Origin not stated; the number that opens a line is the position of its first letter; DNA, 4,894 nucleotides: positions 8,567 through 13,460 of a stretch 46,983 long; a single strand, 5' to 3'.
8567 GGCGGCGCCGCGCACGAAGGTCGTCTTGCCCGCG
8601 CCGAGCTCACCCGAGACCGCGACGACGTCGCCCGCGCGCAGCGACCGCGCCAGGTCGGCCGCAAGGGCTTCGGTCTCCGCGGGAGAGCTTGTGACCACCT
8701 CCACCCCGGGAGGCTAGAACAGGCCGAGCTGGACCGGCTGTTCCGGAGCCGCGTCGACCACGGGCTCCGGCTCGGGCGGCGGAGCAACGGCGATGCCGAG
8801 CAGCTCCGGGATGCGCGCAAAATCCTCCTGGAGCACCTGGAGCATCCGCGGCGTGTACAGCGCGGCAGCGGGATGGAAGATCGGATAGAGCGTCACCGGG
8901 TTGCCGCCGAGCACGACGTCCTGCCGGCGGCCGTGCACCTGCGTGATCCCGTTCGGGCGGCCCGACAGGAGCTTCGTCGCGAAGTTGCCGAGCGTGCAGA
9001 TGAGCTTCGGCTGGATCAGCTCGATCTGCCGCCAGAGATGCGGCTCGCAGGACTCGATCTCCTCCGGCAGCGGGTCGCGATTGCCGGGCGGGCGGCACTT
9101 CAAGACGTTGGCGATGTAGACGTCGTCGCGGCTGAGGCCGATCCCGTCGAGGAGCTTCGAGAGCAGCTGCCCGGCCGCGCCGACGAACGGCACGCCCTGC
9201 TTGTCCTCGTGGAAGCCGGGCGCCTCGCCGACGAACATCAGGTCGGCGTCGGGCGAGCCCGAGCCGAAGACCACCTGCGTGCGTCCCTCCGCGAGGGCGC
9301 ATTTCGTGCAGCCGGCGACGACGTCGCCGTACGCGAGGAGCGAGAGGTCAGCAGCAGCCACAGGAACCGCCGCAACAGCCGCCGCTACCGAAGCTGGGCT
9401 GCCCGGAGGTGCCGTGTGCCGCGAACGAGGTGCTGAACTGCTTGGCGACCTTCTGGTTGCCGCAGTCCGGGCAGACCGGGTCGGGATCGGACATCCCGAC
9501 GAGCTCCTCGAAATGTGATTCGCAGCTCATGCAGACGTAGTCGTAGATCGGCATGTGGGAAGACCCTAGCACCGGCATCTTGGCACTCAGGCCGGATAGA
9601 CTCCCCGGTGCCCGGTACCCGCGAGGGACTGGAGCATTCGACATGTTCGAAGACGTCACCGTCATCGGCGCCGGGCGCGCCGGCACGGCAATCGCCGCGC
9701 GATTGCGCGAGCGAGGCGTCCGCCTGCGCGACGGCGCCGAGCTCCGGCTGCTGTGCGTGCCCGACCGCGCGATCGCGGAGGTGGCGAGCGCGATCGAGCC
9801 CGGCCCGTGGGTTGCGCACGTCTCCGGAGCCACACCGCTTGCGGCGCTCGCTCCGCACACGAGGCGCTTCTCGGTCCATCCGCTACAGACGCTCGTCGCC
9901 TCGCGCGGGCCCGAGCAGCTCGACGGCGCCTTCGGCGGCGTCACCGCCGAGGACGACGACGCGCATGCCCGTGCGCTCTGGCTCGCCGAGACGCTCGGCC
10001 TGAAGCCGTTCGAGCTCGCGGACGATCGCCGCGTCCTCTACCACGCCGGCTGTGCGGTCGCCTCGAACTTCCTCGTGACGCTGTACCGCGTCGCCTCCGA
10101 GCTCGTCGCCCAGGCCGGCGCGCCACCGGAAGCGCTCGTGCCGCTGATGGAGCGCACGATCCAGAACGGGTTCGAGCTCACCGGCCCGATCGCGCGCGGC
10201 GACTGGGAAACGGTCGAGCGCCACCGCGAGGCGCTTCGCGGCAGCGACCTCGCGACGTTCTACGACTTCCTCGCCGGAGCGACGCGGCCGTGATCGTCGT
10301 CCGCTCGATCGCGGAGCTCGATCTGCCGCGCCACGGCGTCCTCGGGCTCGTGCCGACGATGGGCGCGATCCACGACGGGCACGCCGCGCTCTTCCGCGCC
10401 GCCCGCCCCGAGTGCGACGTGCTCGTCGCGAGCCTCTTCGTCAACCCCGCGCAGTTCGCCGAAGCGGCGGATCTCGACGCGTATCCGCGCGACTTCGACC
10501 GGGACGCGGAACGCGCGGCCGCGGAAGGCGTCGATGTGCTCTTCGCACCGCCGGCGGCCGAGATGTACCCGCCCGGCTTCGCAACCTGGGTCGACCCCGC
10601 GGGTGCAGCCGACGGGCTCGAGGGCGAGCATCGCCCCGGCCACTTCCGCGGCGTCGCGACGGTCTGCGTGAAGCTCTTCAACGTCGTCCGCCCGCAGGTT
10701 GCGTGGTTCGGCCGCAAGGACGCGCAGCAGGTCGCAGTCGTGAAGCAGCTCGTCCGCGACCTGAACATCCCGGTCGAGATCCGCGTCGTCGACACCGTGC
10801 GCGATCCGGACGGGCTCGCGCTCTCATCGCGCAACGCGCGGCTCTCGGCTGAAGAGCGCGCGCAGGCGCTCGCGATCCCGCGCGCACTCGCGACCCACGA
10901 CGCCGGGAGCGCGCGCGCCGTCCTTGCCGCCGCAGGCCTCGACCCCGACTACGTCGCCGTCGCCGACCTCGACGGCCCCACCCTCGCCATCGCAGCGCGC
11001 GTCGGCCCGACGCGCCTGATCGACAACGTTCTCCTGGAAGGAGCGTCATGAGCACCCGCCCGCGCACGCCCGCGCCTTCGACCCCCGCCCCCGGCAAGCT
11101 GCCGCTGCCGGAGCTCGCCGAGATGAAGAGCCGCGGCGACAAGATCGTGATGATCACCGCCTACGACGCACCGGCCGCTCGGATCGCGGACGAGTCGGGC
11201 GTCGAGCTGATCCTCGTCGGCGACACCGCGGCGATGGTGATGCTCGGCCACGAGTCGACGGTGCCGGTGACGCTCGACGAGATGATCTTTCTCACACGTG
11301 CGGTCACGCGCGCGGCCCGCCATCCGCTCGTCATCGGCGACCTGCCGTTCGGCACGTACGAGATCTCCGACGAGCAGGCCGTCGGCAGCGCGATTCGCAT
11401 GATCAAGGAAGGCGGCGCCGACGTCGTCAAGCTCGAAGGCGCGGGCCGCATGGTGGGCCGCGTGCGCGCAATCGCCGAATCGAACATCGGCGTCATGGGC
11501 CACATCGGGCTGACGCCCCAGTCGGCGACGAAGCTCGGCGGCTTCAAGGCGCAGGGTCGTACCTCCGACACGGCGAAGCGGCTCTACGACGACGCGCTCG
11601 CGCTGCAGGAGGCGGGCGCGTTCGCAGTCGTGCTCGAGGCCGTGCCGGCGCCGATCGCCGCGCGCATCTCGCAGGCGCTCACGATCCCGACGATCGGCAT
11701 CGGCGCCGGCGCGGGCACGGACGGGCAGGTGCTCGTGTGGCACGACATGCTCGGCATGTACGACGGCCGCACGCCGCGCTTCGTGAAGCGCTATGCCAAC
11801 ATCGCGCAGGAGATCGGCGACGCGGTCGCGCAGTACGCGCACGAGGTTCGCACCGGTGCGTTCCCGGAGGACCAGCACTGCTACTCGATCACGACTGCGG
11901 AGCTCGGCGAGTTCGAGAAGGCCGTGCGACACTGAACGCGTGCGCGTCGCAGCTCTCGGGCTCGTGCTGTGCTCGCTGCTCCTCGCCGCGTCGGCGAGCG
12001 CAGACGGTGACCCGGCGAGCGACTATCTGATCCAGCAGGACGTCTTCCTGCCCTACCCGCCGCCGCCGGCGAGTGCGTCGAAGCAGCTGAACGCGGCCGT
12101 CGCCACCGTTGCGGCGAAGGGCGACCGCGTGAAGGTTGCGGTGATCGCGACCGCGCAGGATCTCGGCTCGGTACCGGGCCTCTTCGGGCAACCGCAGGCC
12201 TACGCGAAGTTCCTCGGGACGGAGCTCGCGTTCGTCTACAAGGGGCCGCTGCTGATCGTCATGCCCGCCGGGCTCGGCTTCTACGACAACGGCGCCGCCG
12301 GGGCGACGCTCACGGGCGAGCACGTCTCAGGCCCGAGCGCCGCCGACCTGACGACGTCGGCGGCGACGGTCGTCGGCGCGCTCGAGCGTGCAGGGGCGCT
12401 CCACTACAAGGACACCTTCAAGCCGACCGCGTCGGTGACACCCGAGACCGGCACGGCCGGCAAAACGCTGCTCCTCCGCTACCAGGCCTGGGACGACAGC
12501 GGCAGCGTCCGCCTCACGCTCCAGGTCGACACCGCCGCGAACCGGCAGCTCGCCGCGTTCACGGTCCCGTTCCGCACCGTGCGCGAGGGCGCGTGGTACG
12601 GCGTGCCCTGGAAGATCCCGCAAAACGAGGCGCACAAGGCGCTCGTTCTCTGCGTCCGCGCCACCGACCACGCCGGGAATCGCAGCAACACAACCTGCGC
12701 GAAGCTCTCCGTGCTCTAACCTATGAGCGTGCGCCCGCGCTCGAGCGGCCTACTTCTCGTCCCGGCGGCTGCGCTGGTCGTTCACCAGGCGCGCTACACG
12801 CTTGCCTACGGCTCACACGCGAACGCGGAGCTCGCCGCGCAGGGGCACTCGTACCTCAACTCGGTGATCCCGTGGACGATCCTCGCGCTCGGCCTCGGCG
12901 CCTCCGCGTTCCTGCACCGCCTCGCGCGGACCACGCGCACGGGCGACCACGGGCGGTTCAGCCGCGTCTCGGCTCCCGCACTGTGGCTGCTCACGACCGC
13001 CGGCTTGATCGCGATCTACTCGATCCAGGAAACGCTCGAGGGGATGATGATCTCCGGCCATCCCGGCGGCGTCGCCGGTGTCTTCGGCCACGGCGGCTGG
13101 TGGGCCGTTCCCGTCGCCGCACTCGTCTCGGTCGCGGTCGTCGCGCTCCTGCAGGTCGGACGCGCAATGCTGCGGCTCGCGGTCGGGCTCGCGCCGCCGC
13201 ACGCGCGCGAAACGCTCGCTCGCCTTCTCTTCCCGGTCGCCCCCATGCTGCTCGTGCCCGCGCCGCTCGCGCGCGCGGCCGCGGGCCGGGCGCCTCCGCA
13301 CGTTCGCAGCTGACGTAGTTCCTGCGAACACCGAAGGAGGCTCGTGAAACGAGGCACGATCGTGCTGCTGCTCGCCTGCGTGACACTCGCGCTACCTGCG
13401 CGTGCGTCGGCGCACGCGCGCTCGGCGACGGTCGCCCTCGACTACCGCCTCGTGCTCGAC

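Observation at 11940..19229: Six uncharacterised envelope proteins chained in one unit to Sco-YcnI-CopC/CopD (10-gene candidate copper-handling system)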

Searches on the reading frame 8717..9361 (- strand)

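Call 48: search_protein_families(library=pfam, proteins=[window:8717-9361:-], max_evalue=0.001)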
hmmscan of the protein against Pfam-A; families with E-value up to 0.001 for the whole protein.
window:8717-9361:- (215 aa): 1 family
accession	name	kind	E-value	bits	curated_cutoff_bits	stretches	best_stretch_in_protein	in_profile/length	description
PF03167.25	UDG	-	7.1e-36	123.8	24.3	1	32-173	1-127/141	Uracil DNA glycosylase superfamily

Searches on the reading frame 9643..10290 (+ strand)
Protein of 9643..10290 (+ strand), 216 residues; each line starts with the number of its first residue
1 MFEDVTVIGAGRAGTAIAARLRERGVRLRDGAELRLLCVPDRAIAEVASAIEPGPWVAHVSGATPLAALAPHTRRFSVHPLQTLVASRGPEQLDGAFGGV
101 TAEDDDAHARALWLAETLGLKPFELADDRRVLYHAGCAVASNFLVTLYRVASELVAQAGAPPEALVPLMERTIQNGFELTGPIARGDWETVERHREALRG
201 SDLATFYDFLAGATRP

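Call 48: search_protein_families(library=pfam, proteins=[window:9643-10290:+], max_evalue=0.001)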
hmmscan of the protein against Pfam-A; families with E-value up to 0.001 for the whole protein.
window:9643-10290:+ (216 aa): 2 families
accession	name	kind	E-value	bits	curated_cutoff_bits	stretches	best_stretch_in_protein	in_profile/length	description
PF10728.14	DUF2520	-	1.2e-26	93.4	25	1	99-212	4-123/125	Domain of unknown function (DUF2520)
PF10727.15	Rossmann-like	-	4.4e-05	23.7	23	1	31-78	72-125/131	Rossmann-like domain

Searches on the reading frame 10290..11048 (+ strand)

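Call 48: search_protein_families(library=pfam, proteins=[window:10290-11048:+], max_evalue=0.001)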
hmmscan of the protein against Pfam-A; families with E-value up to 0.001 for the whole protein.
window:10290-11048:+ (253 aa): 1 family
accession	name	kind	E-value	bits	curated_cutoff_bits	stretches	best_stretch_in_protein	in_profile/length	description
PF02569.21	Pantoate_ligase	-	3.2e-86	289.2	20.7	1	17-247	22-267/268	Pantoate-beta-alanine ligase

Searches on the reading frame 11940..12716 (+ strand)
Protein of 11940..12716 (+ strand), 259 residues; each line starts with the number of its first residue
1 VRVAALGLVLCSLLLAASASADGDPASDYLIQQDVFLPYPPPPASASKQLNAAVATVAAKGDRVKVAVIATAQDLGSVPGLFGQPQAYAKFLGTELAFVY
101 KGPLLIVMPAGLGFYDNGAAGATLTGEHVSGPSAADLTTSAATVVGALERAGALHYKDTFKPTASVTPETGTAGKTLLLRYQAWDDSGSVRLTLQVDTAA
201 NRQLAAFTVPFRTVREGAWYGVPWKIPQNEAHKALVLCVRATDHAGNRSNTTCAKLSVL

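Call 4: search_protein_families(library=pfam, proteins=[window:11940-12716:+], max_evalue=1)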
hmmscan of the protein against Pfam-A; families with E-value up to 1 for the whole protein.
window:11940-12716:+ (259 aa): 1 family
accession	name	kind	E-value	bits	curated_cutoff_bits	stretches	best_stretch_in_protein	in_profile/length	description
PF19078.6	Big_12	-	0.023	15.4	27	1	127-170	30-73/102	Bacterial Ig-like domain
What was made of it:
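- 11940..12719 (+): g1: secreted paralog of g6 (259 aa). Signal peptide, mature N-terminus DGDPASD, about 150-aa N-terminal domain, and a C-terminal Ig-like domain with two Cys in place of a membrane anchor. The only Pfam matches are weak: Big_12 at E 0.023 (call 4).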

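Call 5: search_protein_families(library=ncbifam, proteins=[window:11940-12716:+], max_evalue=1)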
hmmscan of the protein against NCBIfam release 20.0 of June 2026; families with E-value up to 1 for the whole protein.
window:11940-12716:+ (259 aa): 1 family
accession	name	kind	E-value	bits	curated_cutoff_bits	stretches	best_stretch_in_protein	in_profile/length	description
NF047446.1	barrel_OmpL47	domain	0.046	14.2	40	1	237-258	47-68/68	OmpL47-type beta-barrel domain-containing protein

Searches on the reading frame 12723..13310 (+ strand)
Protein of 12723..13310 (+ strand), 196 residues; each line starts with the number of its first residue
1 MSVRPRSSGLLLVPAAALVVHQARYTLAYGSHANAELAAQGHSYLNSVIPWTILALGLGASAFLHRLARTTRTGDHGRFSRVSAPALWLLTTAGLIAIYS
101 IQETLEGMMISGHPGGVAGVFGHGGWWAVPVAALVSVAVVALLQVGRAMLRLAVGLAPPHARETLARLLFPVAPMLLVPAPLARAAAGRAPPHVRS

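Call 4: search_protein_families(library=pfam, proteins=[window:12723-13310:+], max_evalue=1)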
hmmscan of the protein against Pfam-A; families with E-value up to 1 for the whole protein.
window:12723-13310:+ (196 aa): 1 family
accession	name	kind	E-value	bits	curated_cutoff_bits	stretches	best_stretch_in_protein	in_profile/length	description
PF20506.3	DUF6732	-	0.089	13.1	27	1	101-144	7-48/72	Family of unknown function (DUF6732)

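Call 5: search_protein_families(library=ncbifam, proteins=[window:12723-13310:+], max_evalue=1)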
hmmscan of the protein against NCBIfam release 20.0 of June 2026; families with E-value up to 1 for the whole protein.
window:12723-13310:+ (196 aa): 0 families

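Call 92: search_dna_similar(query=window:12723-13310:+, collection=plasmids, mode=protein, max_evalue=0.01, max_rows=15)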
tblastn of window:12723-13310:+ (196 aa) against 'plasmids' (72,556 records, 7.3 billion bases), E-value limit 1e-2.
No match.

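Call 96: search_protein_families(library=pfam, alignment_id=A10, max_evalue=0.1)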
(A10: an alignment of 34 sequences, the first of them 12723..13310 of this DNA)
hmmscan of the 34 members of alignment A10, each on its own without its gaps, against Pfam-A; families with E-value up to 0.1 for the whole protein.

A. member 1, window:12723-13310:+ (196 aa): 1 family
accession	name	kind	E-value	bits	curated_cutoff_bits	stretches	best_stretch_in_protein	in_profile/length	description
PF20506.3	DUF6732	-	0.089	13.1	27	0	101-144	7-48/72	Family of unknown function (DUF6732)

B. families by the number of members that match (of 34 scanned): 4 families
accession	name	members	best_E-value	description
PF20506.3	DUF6732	3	0.00094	Family of unknown function (DUF6732)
PF24369.1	DUF7525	1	0.0017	Family of unknown function (DUF7525)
PF04087.19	DUF389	1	0.028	Domain of unknown function (DUF389)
PF01757.29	Acyl_transf_3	1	0.043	Acyltransferase domain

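Call 98: search_solved_structures(query=A10, max_evalue=10)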
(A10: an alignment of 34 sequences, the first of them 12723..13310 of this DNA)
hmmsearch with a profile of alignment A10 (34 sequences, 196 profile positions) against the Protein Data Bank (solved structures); distinct sequences matched with E-value up to 10: 1.
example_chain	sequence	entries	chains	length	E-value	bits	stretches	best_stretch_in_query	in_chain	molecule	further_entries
9kc5_3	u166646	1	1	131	0.32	14.1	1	82-135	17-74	Light-harvesting complex protein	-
